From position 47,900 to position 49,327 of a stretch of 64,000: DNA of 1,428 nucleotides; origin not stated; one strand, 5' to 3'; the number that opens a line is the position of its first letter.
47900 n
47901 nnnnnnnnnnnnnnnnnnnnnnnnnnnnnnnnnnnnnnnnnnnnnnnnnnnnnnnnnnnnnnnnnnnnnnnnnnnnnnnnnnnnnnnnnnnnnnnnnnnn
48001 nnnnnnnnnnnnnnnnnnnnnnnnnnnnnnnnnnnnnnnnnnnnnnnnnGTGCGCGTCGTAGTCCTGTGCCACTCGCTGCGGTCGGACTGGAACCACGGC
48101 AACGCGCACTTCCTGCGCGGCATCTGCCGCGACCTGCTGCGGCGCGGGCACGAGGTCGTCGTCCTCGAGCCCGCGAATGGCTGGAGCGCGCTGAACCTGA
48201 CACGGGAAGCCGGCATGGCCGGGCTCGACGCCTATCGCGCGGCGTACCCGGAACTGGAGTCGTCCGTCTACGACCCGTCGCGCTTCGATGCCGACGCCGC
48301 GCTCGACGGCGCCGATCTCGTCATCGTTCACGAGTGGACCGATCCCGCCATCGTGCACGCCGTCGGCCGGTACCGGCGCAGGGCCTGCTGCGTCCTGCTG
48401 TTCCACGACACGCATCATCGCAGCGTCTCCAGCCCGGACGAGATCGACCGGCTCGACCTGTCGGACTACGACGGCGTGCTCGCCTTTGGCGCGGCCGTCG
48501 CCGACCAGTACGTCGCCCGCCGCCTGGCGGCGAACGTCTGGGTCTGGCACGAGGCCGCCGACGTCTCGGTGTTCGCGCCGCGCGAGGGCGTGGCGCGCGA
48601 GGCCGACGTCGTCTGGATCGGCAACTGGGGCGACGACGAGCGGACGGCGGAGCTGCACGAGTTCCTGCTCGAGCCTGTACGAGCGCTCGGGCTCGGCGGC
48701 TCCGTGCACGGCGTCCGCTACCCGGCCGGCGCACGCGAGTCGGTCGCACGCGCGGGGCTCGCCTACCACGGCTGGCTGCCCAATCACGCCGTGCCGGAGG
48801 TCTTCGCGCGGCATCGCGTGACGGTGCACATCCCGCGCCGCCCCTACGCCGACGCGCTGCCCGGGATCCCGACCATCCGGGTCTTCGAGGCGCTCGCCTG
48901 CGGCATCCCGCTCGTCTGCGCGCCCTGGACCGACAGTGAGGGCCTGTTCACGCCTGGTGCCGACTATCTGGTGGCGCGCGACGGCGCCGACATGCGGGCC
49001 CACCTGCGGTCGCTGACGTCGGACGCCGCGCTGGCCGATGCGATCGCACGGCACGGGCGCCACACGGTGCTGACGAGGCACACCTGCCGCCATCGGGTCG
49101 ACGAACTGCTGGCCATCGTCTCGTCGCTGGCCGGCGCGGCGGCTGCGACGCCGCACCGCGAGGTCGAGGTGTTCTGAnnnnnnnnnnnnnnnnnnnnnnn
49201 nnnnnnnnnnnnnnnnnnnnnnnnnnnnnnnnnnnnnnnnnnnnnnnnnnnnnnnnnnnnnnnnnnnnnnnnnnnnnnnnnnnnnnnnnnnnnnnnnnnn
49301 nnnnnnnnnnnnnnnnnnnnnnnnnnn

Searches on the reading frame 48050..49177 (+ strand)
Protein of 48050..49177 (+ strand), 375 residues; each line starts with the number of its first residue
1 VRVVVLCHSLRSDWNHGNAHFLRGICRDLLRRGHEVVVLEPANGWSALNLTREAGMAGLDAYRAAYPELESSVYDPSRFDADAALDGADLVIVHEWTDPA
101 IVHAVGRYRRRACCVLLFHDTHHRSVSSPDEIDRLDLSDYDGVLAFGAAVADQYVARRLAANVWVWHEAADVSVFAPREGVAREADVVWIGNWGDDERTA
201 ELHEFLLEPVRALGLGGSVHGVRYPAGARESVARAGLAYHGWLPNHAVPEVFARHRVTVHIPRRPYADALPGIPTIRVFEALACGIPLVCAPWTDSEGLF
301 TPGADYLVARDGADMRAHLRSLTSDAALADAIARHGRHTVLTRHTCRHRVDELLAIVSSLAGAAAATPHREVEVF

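Call 72: search_protein_families(library=pfam, proteins=[window:48050-49177:+], max_evalue=0.001)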
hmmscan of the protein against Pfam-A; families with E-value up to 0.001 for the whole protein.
window:48050-49177:+ (375 aa): 2 families
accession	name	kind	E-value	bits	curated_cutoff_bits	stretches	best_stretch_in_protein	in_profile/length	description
PF13524.12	Glyco_trans_1_2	-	7.5e-38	130.2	25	1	204-355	3-144/144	Glycosyl transferase-like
PF13439.12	Glyco_transf_4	-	8.9e-07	29.5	28.5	1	21-172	7-168/170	Glycosyltransferase Family 4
